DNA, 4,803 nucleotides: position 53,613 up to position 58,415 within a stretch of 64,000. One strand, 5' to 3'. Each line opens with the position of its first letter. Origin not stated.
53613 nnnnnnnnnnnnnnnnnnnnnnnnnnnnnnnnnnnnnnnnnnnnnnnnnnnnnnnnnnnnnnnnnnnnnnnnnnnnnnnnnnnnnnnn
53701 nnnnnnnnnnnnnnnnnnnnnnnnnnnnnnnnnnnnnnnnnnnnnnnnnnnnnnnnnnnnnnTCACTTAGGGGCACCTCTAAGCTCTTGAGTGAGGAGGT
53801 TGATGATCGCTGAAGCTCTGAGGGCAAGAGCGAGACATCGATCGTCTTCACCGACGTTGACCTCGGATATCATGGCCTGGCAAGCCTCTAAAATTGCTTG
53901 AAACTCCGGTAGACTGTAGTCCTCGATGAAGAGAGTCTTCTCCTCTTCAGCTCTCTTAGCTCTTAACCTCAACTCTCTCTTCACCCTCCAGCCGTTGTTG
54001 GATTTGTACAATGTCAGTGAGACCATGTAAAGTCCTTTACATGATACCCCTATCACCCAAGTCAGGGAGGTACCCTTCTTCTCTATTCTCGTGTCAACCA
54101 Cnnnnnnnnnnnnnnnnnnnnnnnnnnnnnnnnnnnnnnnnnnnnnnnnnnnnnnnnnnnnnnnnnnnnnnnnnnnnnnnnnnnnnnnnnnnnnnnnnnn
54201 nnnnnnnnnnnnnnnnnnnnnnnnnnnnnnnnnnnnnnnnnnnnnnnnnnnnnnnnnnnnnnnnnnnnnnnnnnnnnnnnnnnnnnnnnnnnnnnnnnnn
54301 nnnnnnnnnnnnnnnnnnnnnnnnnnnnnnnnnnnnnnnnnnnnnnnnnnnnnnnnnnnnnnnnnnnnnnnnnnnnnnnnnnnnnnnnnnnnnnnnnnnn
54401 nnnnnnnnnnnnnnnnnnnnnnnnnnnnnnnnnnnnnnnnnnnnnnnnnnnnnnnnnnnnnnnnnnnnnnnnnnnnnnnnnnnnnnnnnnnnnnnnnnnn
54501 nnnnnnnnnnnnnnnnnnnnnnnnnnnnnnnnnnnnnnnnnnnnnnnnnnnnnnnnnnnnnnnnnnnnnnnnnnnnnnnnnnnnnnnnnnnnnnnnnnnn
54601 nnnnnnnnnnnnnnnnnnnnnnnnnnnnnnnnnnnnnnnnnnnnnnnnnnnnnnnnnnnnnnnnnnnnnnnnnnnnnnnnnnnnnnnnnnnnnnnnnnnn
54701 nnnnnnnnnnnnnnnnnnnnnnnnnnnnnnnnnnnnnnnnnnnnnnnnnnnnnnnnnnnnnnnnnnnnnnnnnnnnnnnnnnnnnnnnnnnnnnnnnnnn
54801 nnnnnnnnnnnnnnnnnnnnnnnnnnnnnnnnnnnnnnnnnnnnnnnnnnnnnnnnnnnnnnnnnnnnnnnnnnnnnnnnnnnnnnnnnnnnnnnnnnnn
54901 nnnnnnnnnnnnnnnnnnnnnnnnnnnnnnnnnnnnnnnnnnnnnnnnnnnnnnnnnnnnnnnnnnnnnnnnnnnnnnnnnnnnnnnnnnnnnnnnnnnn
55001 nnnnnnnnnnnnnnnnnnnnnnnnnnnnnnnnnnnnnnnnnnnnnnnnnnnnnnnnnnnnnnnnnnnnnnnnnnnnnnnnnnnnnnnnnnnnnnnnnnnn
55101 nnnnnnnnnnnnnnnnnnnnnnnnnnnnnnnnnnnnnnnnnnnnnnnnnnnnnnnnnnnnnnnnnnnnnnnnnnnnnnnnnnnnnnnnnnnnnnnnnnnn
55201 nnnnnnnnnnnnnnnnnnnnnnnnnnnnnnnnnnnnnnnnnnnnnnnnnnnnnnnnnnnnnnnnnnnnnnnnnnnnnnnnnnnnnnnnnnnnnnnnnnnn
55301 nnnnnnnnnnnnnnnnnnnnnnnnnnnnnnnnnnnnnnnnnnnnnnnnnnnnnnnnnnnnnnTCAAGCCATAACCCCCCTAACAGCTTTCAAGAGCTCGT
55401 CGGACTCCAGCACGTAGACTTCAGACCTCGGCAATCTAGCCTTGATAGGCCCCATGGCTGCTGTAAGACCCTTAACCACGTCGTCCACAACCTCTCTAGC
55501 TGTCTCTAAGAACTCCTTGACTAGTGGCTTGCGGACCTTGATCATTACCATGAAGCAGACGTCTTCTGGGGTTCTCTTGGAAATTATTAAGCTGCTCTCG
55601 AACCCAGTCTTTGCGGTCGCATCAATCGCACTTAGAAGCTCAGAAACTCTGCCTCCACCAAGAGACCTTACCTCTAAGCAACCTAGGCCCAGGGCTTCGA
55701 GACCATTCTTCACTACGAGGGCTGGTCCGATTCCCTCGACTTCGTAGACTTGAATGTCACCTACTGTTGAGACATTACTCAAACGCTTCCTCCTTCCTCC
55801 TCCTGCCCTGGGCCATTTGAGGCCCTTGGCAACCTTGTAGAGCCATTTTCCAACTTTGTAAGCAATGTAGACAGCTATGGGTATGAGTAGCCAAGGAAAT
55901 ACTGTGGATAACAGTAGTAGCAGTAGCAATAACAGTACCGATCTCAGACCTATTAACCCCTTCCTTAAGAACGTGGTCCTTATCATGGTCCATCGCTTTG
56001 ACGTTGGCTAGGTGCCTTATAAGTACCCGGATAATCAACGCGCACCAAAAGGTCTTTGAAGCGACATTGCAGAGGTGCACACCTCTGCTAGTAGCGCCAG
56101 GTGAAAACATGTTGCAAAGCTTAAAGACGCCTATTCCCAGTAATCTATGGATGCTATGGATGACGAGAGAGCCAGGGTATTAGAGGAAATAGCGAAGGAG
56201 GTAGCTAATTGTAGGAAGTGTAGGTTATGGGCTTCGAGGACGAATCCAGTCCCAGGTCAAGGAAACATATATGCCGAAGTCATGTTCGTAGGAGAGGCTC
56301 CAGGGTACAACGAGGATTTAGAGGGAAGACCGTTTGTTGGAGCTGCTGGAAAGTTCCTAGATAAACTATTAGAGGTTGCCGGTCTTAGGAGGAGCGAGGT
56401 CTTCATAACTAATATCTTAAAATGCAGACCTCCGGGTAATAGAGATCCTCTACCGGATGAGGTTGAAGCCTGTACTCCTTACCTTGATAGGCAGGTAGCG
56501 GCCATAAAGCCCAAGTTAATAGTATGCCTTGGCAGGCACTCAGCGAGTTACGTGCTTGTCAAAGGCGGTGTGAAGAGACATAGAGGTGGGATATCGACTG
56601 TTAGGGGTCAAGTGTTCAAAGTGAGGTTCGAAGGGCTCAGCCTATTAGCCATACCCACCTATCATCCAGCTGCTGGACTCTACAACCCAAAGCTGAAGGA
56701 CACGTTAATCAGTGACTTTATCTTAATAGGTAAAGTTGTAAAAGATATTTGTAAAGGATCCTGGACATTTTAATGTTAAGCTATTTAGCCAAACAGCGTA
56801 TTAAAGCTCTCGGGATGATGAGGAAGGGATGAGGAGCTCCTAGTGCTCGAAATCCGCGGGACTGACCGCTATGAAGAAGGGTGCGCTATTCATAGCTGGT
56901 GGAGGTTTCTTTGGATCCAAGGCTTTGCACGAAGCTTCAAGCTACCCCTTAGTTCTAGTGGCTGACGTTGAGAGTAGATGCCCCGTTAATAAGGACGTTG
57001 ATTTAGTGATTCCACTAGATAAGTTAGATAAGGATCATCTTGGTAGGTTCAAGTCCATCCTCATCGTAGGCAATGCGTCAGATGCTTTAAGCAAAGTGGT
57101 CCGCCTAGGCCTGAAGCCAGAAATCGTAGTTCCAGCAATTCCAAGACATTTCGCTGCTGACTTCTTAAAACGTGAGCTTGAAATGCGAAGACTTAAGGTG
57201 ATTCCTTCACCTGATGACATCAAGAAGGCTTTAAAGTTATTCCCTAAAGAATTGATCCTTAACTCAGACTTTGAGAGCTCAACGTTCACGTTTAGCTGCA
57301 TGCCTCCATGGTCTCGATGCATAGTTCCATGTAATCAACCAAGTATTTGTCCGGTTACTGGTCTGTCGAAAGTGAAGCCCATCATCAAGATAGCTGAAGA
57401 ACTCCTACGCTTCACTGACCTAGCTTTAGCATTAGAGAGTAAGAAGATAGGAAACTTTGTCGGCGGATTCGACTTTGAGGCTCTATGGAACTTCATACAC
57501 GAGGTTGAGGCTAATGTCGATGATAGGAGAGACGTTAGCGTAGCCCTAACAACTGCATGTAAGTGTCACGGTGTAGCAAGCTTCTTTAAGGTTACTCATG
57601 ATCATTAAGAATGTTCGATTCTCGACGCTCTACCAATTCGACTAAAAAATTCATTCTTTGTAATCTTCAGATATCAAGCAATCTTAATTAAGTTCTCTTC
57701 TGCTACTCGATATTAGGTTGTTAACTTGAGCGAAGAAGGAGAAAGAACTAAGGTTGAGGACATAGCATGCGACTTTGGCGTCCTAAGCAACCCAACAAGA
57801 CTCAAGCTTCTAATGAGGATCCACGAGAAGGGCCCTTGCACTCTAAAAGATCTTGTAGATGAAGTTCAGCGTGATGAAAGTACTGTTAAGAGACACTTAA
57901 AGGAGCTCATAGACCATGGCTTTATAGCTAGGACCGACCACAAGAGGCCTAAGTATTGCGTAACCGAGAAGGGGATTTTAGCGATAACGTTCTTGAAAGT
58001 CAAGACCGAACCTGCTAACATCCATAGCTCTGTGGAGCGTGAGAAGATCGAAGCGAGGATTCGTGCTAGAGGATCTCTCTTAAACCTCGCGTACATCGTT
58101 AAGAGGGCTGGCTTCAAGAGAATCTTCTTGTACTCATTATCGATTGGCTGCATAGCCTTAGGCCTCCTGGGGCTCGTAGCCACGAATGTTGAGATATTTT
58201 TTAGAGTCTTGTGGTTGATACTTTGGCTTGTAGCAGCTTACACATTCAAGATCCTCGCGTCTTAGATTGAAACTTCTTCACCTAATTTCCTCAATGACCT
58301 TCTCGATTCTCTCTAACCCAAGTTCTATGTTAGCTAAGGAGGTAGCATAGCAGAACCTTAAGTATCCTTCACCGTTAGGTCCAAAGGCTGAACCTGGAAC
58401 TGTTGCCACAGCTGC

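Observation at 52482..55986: Translationally coupled operon linking a SWS1-type SWIM protein, a divergent RadA-like recombinase, a P-loop-less HerA-like protein and a membrane anchor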

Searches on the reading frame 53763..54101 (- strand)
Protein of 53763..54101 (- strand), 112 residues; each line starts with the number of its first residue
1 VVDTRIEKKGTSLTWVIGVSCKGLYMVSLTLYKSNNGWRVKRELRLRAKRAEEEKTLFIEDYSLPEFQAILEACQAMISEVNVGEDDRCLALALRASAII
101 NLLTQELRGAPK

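Call 3: search_protein_families(library=pfam, proteins=[window:53763-54101:-], max_evalue=1)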
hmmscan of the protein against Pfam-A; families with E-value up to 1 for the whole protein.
window:53763-54101:- (112 aa): 0 families

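Call 4: search_protein_families(library=ncbifam, proteins=[window:53763-54101:-], max_evalue=1)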
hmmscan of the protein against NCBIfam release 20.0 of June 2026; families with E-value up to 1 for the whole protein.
window:53763-54101:- (112 aa): 0 families

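Call 96: search_solved_structures(query=A11, max_evalue=10)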
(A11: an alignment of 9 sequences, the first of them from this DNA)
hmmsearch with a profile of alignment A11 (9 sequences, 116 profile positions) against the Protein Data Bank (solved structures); distinct sequences matched with E-value up to 10: 3.
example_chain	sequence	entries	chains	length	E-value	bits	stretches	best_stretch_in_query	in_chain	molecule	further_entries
8d00_A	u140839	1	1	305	1.9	11.8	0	64-104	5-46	Microtubule-associated protein TORTIFOLIA1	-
2m4k_A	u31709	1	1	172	2.7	11.3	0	54-96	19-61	DNA-directed RNA polymerase subunit delta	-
7f75_L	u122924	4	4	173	2.8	11.2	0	54-96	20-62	DNA-directed RNA polymerase subunit delta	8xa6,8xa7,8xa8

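Call 97: search_protein_families(library=pfam, alignment_id=A11, max_evalue=1)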
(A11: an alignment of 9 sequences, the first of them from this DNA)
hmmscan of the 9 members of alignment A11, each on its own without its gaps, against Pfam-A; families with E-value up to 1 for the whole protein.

A. member 1, seq(112 aa): 0 families

B. families by the number of members that match (of 9 scanned): 12 families
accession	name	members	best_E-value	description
PF10046.14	BLOC1_2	1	0.017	Biogenesis of lysosome-related organelles complex-1 subunit 2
PF14909.12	SPATA6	1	0.052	Spermatogenesis-assoc protein 6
PF18881.5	DUF5646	1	0.056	Family of unknown function (DUF5646)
PF15308.11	CEP170_C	1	0.057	CEP170 C-terminus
PF22777.1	VKGC_lumenal_dom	1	0.066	Vitamin K-dependent gamma-carboxylase, lumenal domain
PF22838.1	COMMD8_HN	1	0.075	COMMD8, helical N-terminal domain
PF16523.10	betaPIX_CC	1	0.076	betaPIX coiled coil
PF23214.1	SH3_CYT4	1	0.098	Mitochondrial protein cyt-4 SH3 domain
PF09742.14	Dymeclin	1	0.12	Dyggve-Melchior-Clausen syndrome protein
PF20306.3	Sp-DndD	1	0.18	Small protein found in certain Dnd DNA modification systems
PF11797.14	WxLIP_HBD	1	0.29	WxL Interacting Protein, host binding domain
PF25003.1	DUF7781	1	0.3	Domain of unknown function (DUF7781)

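Call 111: search_protein_families(library=padloc, proteins=[window:53763-54101:-], max_evalue=0.01)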
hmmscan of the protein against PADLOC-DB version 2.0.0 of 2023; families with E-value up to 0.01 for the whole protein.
window:53763-54101:- (112 aa): 0 families

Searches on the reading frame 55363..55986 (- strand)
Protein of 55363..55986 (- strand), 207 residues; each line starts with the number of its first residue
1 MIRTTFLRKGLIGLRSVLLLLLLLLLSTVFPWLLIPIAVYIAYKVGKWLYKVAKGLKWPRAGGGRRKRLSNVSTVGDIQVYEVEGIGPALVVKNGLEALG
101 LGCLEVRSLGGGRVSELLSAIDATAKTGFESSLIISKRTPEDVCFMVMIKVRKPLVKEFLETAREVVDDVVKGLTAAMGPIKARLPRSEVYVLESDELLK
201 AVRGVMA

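Call 3: search_protein_families(library=pfam, proteins=[window:55363-55986:-], max_evalue=1)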
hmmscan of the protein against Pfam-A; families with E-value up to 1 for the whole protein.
window:55363-55986:- (207 aa): 0 families

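Call 4: search_protein_families(library=ncbifam, proteins=[window:55363-55986:-], max_evalue=1)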
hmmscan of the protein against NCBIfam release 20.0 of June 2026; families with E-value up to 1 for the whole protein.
window:55363-55986:- (207 aa): 1 family
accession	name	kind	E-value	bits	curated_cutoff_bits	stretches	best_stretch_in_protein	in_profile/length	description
NF002991.1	PRK03739.1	subfamily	0.16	10.6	455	1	129-172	79-122/550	2-isopropylmalate synthase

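Call 111: search_protein_families(library=padloc, proteins=[window:55363-55986:-], max_evalue=0.01)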
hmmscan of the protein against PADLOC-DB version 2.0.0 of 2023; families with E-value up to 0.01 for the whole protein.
window:55363-55986:- (207 aa): 0 families

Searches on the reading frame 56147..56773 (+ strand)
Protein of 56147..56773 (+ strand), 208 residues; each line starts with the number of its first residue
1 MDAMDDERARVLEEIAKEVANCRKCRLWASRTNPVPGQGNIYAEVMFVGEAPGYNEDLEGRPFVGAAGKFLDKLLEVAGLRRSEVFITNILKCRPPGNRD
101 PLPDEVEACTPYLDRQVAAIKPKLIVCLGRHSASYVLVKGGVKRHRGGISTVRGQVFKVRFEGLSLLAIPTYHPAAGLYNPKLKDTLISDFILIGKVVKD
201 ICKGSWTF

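Call 3: search_protein_families(library=pfam, proteins=[window:56147-56773:+], max_evalue=1)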
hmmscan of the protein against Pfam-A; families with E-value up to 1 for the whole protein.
window:56147-56773:+ (208 aa): 2 families
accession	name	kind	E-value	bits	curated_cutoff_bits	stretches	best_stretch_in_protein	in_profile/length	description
PF03167.25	UDG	-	1.3e-35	123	24.3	1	36-184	1-128/141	Uracil DNA glycosylase superfamily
PF23319.1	CobW_C_DAAF9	-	0.29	11.5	27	0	23-43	18-38/69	DAAF9 CobW_C-like domain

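Call 4: search_protein_families(library=ncbifam, proteins=[window:56147-56773:+], max_evalue=1)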
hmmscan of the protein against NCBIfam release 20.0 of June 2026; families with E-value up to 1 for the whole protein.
window:56147-56773:+ (208 aa): 3 families
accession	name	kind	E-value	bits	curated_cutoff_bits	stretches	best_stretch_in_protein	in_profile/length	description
NF040953.1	Arch_udg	equivalog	2.1e-78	262.1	250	1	12-193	1-181/184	type-4 uracil-DNA glycosylase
TIGR00758.1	UDG_fam4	subfamily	2.2e-67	226.1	125.3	1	22-197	1-170/173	uracil-DNA glycosylase, family 4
TIGR03914.1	UDG_fam_dom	hypoth_equivalog_domain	1.6e-37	129.4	189.95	1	5-175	38-206/231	UdgX family uracil-DNA binding protein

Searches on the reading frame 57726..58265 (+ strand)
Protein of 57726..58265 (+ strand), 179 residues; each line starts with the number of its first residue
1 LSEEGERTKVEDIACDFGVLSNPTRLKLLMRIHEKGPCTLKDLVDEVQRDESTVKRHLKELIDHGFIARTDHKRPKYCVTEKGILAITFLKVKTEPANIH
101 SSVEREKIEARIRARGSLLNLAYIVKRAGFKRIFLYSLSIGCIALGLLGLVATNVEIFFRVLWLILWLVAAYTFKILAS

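Call 63: search_protein_families(library=pfam, proteins=[window:57726-58265:+], max_evalue=0.1)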
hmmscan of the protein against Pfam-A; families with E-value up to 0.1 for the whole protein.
window:57726-58265:+ (179 aa): 29 families (the best 25 are shown)
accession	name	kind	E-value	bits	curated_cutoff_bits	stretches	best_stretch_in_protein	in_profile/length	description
PF01047.28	MarR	-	8.8e-12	45.2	24.6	1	22-73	2-53/59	MarR family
PF12840.13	HTH_20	-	1.6e-10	41.2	27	1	20-68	1-49/51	Helix-turn-helix domain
PF25212.1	HVO_A0114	-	8e-10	38.8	27.6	1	22-76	21-75/84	HVO_A0114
PF01022.26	HTH_5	-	7.6e-09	35.8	22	1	22-67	1-45/47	Bacterial regulatory protein, arsR family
PF25213.1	HVO_A0261_N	-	4.1e-07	30.2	35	1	23-85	11-69/86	HVO_A0261 N-terminal domain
PF13412.12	HTH_24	-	9.7e-06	25.5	21.9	1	22-67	2-47/48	Winged helix-turn-helix DNA-binding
PF12802.13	MarR_2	-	1.6e-05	25.4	27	1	23-73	5-56/61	MarR family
PF24038.1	DUF7347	-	2.1e-05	25.1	27.6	1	17-83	5-70/77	Domain of unknown function (DUF7347)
PF01978.25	TrmB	-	3.3e-05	24.1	25.6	1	34-80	19-65/68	Sugar-specific transcriptional regulator TrmB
PF09339.16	HTH_IclR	-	0.00013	22.1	22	1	34-69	15-50/52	IclR helix-turn-helix domain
PF14947.12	HTH_45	-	0.00094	19.6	25.5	1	47-84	29-63/77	Winged helix-turn-helix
PF22194.2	F-93_WHD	-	0.001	19.6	28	1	40-83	18-62/62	F-93, winged-helix domain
PF13730.12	HTH_36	-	0.0027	17.9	25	1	40-67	28-55/55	Helix-turn-helix domain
PF03428.19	RP-C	-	0.0029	17.9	24.4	1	45-73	79-107/175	Replication protein C N-terminal domain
PF24037.1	DUF7346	-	0.0032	18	28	1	23-90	70-138/139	Family of unknown function (DUF7346)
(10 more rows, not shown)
